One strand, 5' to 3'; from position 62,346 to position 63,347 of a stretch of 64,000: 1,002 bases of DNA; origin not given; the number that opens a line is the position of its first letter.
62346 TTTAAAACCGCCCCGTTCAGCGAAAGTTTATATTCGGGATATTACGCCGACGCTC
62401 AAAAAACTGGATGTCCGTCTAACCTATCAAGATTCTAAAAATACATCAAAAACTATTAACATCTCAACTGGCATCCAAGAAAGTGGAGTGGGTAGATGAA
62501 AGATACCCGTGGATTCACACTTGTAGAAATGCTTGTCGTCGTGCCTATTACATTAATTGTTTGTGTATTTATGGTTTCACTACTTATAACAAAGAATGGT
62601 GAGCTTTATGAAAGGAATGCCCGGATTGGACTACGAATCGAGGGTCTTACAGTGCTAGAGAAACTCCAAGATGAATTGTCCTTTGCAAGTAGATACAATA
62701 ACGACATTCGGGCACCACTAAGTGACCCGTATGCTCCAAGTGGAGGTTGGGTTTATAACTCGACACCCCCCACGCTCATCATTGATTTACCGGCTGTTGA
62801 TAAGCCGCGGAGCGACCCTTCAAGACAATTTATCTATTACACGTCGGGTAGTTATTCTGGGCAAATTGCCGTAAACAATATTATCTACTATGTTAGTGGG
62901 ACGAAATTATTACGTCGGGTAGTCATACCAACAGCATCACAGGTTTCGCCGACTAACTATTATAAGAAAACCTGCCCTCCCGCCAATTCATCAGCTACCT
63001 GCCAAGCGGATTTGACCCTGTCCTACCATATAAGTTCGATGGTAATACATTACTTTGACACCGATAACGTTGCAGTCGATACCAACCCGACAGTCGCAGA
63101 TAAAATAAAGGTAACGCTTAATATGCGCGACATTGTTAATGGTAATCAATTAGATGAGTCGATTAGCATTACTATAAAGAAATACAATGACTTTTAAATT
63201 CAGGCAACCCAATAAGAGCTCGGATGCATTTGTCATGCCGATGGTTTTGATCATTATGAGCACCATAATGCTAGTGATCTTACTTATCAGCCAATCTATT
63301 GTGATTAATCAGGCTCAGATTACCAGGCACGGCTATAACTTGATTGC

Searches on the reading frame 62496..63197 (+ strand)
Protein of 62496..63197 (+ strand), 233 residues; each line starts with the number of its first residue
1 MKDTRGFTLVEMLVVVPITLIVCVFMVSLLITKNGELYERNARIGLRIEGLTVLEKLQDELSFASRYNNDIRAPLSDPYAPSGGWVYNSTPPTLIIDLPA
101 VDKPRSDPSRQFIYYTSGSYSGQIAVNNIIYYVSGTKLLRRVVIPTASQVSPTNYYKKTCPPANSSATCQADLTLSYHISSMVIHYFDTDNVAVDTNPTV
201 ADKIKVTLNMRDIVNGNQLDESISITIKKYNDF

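Call 57: find_encoding_contigs(protein=window:62496-63197:+, flank=10000, max_places=2)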
Protein window:62496-63197:+ (233 aa): no gene with exactly this product is on record in the collection.
